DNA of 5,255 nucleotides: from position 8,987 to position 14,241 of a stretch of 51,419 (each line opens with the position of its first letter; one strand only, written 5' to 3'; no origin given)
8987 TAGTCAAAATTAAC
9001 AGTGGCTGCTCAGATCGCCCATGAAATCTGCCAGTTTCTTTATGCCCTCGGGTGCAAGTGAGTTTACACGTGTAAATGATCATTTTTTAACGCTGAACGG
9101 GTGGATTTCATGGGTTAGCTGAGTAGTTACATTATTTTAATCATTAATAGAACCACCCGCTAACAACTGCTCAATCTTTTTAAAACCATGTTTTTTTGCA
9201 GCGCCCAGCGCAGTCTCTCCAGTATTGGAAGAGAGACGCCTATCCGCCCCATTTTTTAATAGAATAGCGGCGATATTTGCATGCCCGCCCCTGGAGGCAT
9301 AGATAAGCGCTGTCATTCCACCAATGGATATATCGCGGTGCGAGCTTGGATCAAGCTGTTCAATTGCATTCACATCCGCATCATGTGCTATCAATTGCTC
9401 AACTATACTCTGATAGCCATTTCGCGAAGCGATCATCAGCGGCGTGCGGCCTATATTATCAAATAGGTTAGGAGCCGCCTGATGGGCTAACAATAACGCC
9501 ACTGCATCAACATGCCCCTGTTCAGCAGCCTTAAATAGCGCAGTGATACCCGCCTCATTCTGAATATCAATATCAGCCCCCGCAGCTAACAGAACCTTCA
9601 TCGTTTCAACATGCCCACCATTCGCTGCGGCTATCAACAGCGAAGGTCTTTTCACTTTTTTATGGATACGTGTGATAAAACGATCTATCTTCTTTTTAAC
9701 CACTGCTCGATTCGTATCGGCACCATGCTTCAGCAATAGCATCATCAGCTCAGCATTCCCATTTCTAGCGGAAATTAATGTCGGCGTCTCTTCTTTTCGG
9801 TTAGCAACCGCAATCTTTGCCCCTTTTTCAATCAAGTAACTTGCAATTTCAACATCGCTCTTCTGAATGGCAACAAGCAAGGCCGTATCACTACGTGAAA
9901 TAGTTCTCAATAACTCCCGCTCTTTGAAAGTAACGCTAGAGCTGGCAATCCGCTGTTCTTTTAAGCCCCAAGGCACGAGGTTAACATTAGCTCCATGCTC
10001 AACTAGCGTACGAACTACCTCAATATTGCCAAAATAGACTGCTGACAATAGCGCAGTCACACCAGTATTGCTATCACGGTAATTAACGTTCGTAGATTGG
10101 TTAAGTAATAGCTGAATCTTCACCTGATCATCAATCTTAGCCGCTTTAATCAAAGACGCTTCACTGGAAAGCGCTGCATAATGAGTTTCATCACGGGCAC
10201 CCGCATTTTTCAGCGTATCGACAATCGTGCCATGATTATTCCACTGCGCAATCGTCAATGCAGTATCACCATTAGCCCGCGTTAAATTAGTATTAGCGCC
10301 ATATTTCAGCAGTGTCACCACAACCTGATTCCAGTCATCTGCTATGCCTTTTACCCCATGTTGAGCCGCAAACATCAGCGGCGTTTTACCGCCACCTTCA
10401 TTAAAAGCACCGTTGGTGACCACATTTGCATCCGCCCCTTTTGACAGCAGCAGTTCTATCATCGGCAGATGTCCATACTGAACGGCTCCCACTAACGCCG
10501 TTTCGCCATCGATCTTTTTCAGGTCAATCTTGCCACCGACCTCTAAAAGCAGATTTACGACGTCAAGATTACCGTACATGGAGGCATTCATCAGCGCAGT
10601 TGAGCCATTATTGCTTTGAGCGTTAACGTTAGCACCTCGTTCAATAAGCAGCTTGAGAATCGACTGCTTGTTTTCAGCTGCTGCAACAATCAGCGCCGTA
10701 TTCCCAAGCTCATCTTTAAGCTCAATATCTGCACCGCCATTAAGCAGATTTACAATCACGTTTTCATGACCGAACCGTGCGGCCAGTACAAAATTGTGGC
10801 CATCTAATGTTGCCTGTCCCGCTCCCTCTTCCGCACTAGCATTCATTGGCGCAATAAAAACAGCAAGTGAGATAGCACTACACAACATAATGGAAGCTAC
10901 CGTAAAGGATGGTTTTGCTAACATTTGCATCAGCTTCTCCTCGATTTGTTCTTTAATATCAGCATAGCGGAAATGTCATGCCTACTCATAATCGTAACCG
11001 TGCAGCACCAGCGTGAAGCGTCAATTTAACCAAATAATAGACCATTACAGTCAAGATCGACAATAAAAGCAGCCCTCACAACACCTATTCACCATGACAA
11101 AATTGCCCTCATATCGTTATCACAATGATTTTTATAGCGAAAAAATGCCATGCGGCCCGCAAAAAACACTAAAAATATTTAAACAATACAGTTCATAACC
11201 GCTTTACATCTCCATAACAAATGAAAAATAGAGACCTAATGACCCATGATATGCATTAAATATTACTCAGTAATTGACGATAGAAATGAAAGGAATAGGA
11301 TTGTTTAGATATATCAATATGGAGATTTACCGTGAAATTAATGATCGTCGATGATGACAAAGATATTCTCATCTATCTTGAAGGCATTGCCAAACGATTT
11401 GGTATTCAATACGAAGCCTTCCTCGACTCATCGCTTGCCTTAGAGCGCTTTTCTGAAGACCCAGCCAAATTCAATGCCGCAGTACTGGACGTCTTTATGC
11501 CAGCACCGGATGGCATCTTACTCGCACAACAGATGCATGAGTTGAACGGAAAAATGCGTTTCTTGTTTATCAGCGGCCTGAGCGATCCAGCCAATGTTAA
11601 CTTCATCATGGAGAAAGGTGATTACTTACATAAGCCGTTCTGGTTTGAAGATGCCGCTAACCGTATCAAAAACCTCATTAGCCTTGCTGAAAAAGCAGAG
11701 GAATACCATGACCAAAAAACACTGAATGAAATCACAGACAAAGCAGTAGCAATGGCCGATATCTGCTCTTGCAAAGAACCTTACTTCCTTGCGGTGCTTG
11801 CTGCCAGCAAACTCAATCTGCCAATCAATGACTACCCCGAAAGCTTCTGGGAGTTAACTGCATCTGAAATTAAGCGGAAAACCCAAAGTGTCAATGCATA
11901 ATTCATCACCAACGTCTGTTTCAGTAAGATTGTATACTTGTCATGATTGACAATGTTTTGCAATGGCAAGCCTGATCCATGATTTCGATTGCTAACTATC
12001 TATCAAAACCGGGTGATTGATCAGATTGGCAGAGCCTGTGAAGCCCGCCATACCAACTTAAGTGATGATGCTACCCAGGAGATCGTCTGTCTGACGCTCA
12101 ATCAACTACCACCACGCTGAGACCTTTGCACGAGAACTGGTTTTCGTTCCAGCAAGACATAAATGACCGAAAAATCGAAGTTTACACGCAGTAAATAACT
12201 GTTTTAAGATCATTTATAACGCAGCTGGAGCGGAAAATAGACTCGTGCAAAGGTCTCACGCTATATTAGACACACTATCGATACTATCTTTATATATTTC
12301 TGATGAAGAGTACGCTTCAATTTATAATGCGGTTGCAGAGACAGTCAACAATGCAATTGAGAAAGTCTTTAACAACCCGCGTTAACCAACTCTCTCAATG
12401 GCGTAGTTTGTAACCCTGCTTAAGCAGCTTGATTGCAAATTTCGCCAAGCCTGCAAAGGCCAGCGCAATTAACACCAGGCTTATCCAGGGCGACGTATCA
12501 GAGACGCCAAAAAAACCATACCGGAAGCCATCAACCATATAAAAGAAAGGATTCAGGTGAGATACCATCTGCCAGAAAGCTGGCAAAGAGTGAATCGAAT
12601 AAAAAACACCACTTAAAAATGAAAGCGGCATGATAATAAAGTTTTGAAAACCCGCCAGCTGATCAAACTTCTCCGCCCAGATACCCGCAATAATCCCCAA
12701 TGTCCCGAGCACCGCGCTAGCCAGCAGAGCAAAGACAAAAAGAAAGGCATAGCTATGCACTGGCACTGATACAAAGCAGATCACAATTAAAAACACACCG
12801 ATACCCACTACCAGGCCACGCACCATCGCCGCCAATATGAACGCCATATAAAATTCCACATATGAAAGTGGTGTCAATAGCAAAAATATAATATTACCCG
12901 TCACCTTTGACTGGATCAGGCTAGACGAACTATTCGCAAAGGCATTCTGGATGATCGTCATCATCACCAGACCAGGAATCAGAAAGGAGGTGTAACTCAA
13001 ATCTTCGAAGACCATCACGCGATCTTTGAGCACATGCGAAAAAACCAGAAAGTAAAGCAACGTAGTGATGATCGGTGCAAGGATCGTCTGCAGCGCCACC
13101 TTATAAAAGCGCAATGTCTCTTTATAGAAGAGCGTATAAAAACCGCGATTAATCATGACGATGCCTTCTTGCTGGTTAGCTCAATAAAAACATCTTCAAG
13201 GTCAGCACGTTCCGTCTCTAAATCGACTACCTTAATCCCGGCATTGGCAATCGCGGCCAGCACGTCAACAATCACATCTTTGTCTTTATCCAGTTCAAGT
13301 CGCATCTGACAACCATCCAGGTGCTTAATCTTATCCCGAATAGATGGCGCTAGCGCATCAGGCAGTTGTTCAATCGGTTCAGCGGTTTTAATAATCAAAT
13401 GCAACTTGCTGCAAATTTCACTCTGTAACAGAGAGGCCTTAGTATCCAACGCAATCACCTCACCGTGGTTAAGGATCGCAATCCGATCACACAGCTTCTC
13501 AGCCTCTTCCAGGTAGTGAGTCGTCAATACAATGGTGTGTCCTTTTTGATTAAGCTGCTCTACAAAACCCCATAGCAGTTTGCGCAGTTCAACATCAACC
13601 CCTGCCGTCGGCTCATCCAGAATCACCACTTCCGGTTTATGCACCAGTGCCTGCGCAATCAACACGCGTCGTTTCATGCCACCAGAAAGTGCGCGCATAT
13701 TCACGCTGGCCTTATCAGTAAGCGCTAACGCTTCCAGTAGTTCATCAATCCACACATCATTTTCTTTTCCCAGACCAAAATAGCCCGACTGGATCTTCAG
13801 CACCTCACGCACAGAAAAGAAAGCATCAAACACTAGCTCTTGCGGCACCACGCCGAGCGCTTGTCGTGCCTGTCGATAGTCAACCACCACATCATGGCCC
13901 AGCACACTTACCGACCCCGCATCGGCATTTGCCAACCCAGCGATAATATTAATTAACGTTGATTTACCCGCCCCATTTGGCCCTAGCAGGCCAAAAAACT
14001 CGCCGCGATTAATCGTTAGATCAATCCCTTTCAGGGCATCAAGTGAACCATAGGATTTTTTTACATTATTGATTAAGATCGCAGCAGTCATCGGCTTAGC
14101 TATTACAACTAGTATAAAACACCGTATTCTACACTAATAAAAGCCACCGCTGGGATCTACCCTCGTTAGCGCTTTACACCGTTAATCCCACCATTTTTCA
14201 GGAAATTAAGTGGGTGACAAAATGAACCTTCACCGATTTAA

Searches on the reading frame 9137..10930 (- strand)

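Call 46: search_protein_families(library=ncbifam, proteins=[window:9137-10930:-], max_evalue=1e-10)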
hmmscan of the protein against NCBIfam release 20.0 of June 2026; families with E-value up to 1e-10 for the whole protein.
window:9137-10930:- (597 aa): 8 families
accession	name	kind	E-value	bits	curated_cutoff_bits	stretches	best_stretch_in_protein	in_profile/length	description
NF041931.2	MzaA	equivalog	4.6e-54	184.4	800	0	95-164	21-90/726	MZA anti-phage system associated sigma-70 family RNA polymerase sigma factor MzaA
NF043029.1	T4SS_AnkY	equivalog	2.1e-42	145.3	600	0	421-510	452-540/543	Dot/Icm T4SS effector AnkY/LegA9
NF043023.1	T4SS_AnkH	equivalog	7.6e-34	117.2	600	0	440-524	11-95/467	Dot/Icm T4SS effector AnkH/LegA3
NF043022.1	T4SS_AnkG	equivalog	2.2e-32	112.4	500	0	47-170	300-431/455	Dot/Icm T4SS effector AnkG/AnkZ/LegA7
NF043028.1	T4SS_AnkX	equivalog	3.1e-27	95.1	1400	1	46-249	585-790/938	Dot/Icm T4SS effector AnkN/AnkX/LegA8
NF043021.1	T4SS_AnkF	equivalog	1.4e-23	83.2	1000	0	463-546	587-674/917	Dot/Icm T4SS effector AnkF/LegA14/Ceg31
TIGR00870.1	trp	subfamily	3.6e-18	65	498.75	0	452-563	46-156/747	transient-receptor-potential calcium channel protein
NF043024.1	T4SS_AnkI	equivalog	1.6e-12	46.9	550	0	270-382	220-319/439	Dot/Icm T4SS effector AnkI/LegAS4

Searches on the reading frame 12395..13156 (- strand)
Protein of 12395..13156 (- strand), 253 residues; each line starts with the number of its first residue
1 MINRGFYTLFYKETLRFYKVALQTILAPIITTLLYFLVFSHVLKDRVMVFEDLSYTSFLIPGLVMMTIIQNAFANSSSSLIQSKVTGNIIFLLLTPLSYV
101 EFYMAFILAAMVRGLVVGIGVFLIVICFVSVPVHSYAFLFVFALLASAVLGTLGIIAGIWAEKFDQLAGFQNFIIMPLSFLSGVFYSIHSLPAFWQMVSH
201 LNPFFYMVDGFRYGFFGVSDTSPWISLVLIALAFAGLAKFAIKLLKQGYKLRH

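Call 96: search_protein_families(library=ncbifam, proteins=[window:12395-13156:-], max_evalue=1e-8)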
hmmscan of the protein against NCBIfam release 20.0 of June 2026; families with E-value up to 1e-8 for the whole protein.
window:12395-13156:- (253 aa): 4 families
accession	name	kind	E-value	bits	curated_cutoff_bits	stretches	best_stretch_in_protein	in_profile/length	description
NF011648.0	PRK15066.1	subfamily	1.5e-66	224.6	225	1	5-252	9-256/257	ABC transporter permease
TIGR01247.1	drrB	subfamily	2.9e-20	73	223.05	1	17-240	9-234/236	daunorubicin resistance ABC transporter membrane protein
TIGR03861.1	phenyl_ABC_PedC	subfamily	4.5e-15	56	241.35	1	6-241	4-247/253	alcohol ABC transporter, permease protein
TIGR01291.1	nodJ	subfamily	1.8e-10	40.8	206.65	1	8-235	9-236/253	ABC-2 type transporter, NodJ family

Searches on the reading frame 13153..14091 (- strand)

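Call 96: search_protein_families(library=ncbifam, proteins=[window:13153-14091:-], max_evalue=1e-8)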
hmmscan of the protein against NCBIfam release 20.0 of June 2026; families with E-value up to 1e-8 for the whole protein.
window:13153-14091:- (312 aa): 182 families (the best 25 are shown)
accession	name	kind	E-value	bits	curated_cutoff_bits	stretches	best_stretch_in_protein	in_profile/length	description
TIGR01188.1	drrA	subfamily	4.8e-81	272.3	312.45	1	12-306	1-301/302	daunorubicin resistance ABC transporter, ATP-binding protein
NF010060.0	PRK13537.1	equivalog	6.8e-67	225.6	521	1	2-308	13-310/314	nodulation factor ABC transporter ATP-binding protein NodI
NF010059.0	PRK13536.1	equivalog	2.1e-64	217.4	549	1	2-308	41-338/342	nodulation factor ABC transporter ATP-binding protein NodI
TIGR01288.1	nodI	equivalog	2.4e-61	207.4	424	1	4-309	4-300/303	nodulation factor ABC transporter ATP-binding protein NodI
TIGR03522.1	GldA_ABC_ATP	equivalog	3e-57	194.3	402.6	1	5-306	3-301/301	gliding motility-associated ABC transporter ATP-binding subunit GldA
TIGR03864.1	PQQ_ABC_ATP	hypoth_equivalog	2.2e-55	187.7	302.25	1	5-231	2-229/236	ABC transporter, ATP-binding subunit, PQQ-dependent alcohol dehydrogenase system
NF033858.1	ABC2_perm_RbbA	equivalog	1.7e-48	165.2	1050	1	3-230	265-493/909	ribosome-associated ATPase/putative transporter RbbA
TIGR00968.1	3a0106s01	subfamily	2.7e-41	141.6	342.75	1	5-222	1-219/237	sulfate ABC transporter ATP-binding protein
TIGR04521.1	ECF_ATPase_2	equivalog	1.7e-40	138.9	330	1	16-232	17-244/279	energy-coupling factor transporter ATPase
TIGR04406.1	LPS_export_lptB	equivalog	2.3e-40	138.4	240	1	6-231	3-232/239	LPS export ABC transporter ATP-binding protein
TIGR03873.1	F420-0_ABC_ATP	hypoth_equivalog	1.6e-39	135.7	372.4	1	7-228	4-231/256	putative F420-0 ABC transporter ATP-binding protein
TIGR03265.1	PhnT2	equivalog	3.2e-39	135.2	457.7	1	3-219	3-220/353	putative 2-aminoethylphosphonate ABC transporter ATP-binding protein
NF011967.0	PRK15439.1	equivalog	5.2e-39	134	586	2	4-98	11-107/510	autoinducer 2 ABC transporter ATP-binding protein LsrA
NF010068.0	PRK13548.1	equivalog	5.7e-39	133.8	261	1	3-230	4-239/261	heme ABC transporter ATP-binding protein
NF007082.0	PRK09536.1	equivalog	9e-39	133.7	537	1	5-225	4-230/402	corrinoid ABC transporter ATPase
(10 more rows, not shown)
